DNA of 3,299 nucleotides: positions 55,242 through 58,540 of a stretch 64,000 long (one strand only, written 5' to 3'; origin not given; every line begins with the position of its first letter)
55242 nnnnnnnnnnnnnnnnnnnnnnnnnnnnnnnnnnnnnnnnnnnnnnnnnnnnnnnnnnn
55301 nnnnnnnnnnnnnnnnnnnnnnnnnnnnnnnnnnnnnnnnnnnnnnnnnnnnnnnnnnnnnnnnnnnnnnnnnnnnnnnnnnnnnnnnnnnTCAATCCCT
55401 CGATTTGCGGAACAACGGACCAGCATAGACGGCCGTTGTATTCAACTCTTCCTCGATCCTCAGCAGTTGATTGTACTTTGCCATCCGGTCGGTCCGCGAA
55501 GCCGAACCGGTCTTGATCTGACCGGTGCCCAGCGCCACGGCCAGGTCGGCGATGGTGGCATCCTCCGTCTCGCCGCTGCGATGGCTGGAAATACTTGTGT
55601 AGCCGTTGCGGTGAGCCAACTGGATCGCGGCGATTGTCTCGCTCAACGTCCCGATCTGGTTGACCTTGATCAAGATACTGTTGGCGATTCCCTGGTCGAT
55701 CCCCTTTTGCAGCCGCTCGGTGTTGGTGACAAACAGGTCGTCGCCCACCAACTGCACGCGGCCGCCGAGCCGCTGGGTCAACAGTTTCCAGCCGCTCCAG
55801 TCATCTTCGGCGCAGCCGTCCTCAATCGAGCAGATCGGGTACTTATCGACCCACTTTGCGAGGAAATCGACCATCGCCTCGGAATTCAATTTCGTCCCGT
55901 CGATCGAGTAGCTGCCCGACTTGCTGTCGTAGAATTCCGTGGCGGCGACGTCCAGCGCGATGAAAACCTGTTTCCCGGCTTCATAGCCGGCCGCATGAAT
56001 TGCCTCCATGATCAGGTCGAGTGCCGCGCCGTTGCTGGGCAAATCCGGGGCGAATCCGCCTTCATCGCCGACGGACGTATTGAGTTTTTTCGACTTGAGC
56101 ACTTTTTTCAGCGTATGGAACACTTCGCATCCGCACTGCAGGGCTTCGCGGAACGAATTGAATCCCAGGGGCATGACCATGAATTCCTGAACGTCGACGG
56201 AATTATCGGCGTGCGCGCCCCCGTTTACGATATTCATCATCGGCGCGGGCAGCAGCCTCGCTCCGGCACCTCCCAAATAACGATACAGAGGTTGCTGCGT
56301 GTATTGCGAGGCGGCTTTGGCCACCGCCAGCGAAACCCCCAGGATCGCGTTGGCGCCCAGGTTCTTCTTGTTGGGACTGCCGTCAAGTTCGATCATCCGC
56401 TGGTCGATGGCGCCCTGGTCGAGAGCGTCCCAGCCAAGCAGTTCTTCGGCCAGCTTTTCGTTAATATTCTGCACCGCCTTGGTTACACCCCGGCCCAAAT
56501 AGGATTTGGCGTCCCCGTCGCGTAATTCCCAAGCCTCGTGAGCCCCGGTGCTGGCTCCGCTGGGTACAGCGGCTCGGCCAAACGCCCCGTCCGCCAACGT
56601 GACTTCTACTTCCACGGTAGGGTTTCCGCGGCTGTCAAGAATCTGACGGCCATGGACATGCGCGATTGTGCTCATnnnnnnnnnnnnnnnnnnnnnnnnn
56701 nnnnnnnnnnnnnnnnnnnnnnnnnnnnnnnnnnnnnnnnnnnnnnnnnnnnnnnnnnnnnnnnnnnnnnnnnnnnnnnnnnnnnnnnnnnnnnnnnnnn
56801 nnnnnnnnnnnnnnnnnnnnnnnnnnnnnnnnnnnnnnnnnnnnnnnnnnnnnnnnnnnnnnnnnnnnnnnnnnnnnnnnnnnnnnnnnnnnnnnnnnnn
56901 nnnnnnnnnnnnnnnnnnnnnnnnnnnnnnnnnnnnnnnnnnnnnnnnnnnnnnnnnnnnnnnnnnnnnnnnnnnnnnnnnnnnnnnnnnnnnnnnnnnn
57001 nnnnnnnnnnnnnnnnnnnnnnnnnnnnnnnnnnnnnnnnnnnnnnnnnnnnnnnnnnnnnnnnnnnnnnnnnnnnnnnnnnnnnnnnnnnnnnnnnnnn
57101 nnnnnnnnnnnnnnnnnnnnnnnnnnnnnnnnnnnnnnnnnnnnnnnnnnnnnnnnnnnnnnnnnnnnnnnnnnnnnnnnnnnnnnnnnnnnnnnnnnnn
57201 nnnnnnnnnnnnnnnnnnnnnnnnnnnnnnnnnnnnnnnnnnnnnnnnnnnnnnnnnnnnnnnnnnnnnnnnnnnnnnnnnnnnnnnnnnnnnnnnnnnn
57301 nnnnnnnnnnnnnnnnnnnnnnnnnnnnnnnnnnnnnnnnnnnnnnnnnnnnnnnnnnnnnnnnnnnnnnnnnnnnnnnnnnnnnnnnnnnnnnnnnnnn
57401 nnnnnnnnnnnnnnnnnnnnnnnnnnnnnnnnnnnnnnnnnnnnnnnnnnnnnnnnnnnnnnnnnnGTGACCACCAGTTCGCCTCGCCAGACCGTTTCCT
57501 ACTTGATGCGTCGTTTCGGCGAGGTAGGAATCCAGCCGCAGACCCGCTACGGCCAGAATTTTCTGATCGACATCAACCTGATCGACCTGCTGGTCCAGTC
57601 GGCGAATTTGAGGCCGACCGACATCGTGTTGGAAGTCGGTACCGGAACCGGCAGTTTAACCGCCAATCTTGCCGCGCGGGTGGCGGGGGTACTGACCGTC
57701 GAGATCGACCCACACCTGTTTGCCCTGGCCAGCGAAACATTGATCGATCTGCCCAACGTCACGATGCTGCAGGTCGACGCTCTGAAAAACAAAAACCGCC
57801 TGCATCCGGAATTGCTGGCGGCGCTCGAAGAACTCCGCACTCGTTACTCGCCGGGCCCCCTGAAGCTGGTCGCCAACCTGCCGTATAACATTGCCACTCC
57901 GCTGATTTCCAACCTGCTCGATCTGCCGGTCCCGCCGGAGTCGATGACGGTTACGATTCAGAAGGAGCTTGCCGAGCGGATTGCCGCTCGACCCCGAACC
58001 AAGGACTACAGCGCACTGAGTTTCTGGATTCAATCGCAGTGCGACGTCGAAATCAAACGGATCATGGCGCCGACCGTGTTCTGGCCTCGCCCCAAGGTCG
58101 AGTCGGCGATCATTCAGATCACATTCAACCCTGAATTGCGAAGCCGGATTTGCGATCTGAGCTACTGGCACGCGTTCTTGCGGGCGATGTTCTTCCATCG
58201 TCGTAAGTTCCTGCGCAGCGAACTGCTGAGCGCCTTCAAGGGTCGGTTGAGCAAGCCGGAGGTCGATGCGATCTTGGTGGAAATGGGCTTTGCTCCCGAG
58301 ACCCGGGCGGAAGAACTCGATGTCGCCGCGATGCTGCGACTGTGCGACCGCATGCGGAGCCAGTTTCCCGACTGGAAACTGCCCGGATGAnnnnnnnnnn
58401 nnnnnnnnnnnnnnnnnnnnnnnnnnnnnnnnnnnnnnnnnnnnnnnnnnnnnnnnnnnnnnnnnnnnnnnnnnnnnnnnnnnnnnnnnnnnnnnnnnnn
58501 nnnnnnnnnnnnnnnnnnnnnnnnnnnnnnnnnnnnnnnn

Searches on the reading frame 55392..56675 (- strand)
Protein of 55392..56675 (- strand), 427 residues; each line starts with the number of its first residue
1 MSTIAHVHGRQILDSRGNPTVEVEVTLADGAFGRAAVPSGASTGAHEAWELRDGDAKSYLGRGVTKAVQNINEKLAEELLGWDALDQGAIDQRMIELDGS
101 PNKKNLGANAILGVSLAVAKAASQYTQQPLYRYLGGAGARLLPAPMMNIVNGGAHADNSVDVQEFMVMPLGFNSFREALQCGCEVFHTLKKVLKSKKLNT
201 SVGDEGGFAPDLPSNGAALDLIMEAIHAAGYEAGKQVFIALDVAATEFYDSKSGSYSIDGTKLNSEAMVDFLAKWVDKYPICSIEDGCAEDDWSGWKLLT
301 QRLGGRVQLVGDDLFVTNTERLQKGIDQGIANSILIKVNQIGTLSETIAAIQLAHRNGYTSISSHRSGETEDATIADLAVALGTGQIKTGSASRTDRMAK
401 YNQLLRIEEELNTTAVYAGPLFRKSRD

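Call 11: search_protein_families(library=ncbifam, proteins=[window:55392-56675:-], max_evalue=0.00001)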
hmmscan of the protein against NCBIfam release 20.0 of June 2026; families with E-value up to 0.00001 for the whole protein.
window:55392-56675:- (427 aa): 2 families
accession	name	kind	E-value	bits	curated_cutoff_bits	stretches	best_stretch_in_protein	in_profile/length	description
TIGR01060.2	eno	equivalog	3.1e-204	678.4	300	1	4-419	1-418/425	phosphopyruvate hydratase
NF006223.0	PRK08350.1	equivalog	6e-25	88.2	624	1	1-163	1-147/341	hypothetical protein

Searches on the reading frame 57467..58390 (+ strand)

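Call 11: search_protein_families(library=ncbifam, proteins=[window:57467-58390:+], max_evalue=0.00001)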
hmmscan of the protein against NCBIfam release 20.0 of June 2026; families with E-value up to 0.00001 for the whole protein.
window:57467-58390:+ (307 aa): 23 families
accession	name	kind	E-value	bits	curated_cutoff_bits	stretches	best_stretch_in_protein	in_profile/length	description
TIGR00755.1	ksgA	equivalog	5e-65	219.3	171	1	23-294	2-254/256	16S rRNA (adenine(1518)-N(6)/adenine(1519)-N(6))-dimethyltransferase RsmA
NF000499.2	Erm23S_rRNA_broad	equivalog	3.8e-36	124.7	212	2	125-295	81-243/244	23S ribosomal RNA methyltransferase Erm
NF011486.0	PRK14896.1-1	equivalog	2.9e-26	92.2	450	1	20-254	18-234/284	16S ribosomal RNA methyltransferase A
NF000337.1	erm_SHROVE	exception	3.3e-20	72.5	320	1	27-222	5-180/248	ErmE/ErmH/ErmO/ErmR family 23S rRNA (adenine(2058)-N(6))-methyltransferase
NF012220.1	erm_B_23S_MT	exception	6e-17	62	525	1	26-220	5-177/245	23S rRNA (adenine(2058)-N(6))-methyltransferase Erm(B)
NF000411.1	Erm45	exception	1e-15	58.2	525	1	26-219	5-176/245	23S rRNA (adenine(2058)-N(6))-methyltransferase Erm(45)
NF000412.1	Erm43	exception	2.1e-13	50.3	500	1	28-220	8-178/243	23S rRNA (adenine(2058)-N(6))-methyltransferase Erm(43)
NF012219.1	erm_C_23S_MT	exception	2.2e-13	50.4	530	1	28-219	8-177/244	23S rRNA (adenine(2058)-N(6))-methyltransferase Erm(C)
NF042988.1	Erm46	exception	5.2e-13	48.9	503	1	27-275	10-233/255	23S rRNA (adenine(2058)-N(6))-methyltransferase Erm(46)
NF045543.1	erm_G_23S_MT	exception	6.7e-13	49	515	1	29-222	9-180/244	23S rRNA (adenine(2058)-N(6))-methyltransferase Erm(G)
NF012218.0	erm_38_23S_MT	exception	1e-10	41.1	800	1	27-292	10-254/386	23S rRNA (adenine(2058)-N(6))-methyltransferase Erm(38)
NF011489.0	PRK14896.1-5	equivalog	1.1e-10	41.5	236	1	133-218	76-155/217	16S ribosomal RNA methyltransferase A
NF000047.1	ErmV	exception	5.6e-10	39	500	1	29-112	12-97/259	23S rRNA (adenine(2058)-N(6))-methyltransferase Erm(V)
NF012222.1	erm_A_23S_MT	exception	7.3e-10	38.8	475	1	28-218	8-176/243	23S rRNA (adenine(2058)-N(6))-methyltransferase Erm(A)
NF000077.1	Erm42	exception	1e-09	38.1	600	1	29-245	19-216/303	23S rRNA (adenine(2058)-N(6))-methyltransferase Erm(42)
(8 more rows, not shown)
